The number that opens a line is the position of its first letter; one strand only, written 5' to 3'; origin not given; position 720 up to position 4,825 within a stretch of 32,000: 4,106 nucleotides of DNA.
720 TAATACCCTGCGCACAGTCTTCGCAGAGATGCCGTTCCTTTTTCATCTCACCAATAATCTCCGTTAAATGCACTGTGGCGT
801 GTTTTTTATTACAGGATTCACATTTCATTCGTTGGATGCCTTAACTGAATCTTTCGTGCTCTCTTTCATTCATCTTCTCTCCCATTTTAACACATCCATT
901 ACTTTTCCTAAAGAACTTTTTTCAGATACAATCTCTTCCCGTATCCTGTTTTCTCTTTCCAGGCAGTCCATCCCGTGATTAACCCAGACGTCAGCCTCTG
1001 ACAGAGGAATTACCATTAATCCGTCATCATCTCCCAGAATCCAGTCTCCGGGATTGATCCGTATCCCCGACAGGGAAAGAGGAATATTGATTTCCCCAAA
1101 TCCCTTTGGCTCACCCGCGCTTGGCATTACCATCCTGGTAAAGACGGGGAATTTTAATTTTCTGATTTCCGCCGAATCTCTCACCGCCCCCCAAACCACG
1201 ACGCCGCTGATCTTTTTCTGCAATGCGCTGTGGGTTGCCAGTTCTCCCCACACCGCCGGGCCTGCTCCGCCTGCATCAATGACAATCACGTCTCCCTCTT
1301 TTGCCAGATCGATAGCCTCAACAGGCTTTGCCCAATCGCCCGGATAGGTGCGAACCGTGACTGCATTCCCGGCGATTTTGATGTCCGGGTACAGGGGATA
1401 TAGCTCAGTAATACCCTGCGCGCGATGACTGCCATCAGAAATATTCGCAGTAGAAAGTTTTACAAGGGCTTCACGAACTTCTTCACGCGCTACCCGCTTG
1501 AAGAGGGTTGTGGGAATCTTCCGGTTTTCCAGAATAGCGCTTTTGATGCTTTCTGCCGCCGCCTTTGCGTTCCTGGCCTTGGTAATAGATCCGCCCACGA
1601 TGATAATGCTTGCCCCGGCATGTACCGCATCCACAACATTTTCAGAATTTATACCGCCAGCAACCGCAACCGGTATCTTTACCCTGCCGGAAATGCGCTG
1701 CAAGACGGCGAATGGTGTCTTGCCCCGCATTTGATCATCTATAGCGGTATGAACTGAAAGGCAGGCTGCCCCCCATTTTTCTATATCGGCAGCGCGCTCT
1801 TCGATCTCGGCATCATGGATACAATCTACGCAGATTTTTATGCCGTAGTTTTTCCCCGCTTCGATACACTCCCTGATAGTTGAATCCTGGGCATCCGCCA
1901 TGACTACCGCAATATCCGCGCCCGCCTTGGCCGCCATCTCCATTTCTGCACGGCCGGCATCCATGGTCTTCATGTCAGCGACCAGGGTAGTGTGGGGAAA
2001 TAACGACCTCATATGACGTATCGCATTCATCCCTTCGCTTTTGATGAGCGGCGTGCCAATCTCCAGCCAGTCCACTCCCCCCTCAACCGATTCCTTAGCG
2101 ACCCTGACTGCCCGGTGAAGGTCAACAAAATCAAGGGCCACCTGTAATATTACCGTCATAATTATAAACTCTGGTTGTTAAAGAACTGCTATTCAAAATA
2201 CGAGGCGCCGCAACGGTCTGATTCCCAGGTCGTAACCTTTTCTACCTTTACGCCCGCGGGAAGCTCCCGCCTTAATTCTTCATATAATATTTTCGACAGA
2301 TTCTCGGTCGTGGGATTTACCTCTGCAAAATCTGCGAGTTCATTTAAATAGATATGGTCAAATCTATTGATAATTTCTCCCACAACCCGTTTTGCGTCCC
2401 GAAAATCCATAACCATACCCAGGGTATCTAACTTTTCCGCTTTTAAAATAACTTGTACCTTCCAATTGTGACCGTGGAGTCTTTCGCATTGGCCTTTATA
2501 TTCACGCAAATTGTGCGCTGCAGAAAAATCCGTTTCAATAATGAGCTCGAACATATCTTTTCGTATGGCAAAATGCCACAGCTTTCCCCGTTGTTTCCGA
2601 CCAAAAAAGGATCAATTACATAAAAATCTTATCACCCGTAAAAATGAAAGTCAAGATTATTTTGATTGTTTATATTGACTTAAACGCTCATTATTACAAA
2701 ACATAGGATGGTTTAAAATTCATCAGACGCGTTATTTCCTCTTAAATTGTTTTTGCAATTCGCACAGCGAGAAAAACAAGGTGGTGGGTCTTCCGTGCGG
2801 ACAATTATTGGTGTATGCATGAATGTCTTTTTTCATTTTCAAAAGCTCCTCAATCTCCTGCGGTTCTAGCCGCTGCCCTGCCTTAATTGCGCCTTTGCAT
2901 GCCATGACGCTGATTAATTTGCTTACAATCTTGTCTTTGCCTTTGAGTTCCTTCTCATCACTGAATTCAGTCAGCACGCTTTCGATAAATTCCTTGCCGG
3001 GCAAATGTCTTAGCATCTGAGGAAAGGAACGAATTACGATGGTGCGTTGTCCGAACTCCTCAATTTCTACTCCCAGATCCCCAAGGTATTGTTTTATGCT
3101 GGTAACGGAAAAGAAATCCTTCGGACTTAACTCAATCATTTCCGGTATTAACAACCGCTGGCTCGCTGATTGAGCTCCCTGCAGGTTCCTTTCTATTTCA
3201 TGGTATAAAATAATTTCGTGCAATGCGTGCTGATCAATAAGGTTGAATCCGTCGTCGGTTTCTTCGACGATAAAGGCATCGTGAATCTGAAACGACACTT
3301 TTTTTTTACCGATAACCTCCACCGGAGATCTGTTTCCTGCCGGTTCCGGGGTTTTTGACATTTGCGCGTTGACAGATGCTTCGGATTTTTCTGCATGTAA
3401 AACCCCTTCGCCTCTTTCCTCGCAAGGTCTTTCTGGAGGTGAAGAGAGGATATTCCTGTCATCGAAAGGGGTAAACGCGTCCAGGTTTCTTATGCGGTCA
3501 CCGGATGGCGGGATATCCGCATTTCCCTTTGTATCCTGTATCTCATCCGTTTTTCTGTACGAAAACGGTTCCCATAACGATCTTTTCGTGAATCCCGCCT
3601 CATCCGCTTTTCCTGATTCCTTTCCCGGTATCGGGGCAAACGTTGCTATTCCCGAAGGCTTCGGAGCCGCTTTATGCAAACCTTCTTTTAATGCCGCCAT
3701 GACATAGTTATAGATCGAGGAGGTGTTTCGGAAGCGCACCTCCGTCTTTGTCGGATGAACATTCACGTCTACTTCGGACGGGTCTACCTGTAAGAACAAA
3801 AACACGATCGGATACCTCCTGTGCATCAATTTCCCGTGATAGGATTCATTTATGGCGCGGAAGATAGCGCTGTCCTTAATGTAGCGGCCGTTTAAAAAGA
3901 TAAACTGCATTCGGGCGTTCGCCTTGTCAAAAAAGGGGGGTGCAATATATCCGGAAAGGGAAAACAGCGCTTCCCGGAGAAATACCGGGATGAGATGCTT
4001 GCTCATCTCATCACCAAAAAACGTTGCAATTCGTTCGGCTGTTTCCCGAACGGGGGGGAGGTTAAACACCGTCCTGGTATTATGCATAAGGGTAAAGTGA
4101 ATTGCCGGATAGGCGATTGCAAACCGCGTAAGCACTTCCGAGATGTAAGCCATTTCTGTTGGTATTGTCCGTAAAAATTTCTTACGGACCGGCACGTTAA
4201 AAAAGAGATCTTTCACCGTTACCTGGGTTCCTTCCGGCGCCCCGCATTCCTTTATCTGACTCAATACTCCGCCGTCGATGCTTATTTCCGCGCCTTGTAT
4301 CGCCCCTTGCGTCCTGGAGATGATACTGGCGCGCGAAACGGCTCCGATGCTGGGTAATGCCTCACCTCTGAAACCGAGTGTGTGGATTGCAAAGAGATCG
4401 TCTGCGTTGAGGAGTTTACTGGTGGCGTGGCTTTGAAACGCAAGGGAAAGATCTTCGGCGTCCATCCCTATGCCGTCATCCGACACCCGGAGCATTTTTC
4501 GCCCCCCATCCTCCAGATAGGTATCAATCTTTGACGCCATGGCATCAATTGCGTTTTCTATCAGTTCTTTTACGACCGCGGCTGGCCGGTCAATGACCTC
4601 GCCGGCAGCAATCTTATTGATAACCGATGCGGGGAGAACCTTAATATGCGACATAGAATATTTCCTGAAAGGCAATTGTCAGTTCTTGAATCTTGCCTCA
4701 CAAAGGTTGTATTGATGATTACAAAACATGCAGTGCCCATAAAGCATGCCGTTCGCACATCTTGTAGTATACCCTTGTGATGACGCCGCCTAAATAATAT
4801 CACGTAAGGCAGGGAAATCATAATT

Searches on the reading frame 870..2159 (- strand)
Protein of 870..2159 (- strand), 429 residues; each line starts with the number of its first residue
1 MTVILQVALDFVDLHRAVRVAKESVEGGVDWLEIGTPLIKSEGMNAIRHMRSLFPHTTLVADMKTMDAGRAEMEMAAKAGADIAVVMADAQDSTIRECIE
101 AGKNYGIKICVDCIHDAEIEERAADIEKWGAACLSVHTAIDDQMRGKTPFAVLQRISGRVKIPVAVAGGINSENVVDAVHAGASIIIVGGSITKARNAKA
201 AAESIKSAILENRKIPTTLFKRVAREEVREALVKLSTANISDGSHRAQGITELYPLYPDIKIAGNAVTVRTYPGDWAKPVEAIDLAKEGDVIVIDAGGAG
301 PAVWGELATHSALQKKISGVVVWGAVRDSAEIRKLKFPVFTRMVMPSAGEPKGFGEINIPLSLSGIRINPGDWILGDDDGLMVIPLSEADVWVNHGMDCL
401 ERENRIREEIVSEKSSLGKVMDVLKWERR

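Call 95: search_protein_families(library=pfam, proteins=[window:870-2159:-], max_evalue=0.001)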
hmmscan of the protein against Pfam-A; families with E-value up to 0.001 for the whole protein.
window:870-2159:- (429 aa): 4 families
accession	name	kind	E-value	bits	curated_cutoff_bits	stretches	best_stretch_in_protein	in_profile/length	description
PF03737.21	RraA-like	-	9.4e-44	149.7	24.5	1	237-383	1-152/152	Aldolase/RraA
PF00215.30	OMPdecase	-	6.1e-30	105.2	27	1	5-205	3-221/221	Orotidine 5'-phosphate decarboxylase / HUMPS family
PF00977.27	His_biosynth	-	0.00049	20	23.6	0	147-196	59-109/228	Histidine biosynthesis protein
PF02581.23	TMP-TENI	-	0.00065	19.6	27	0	146-189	134-177/180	Thiamine monophosphate synthase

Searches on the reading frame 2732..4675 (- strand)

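Call 95: search_protein_families(library=pfam, proteins=[window:2732-4675:-], max_evalue=0.001)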
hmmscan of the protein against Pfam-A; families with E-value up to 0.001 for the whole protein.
window:2732-4675:- (647 aa): 4 families
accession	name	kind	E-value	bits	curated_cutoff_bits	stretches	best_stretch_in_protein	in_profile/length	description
PF01119.25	DNA_mis_repair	-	2.4e-36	124.4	26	1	216-333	1-118/119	DNA mismatch repair protein, C-terminal domain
PF08676.16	MutL_C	-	5.7e-35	120.5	25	1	463-603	3-142/142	MutL C terminal dimerisation domain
PF13589.12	HATPase_c_3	-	3.8e-10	40.4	25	1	33-130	5-102/137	Histidine kinase-, DNA gyrase B-, and HSP90-like ATPase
PF02518.31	HATPase_c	-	8.2e-08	33.1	26.4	1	29-85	4-63/111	Histidine kinase-, DNA gyrase B-, and HSP90-like ATPase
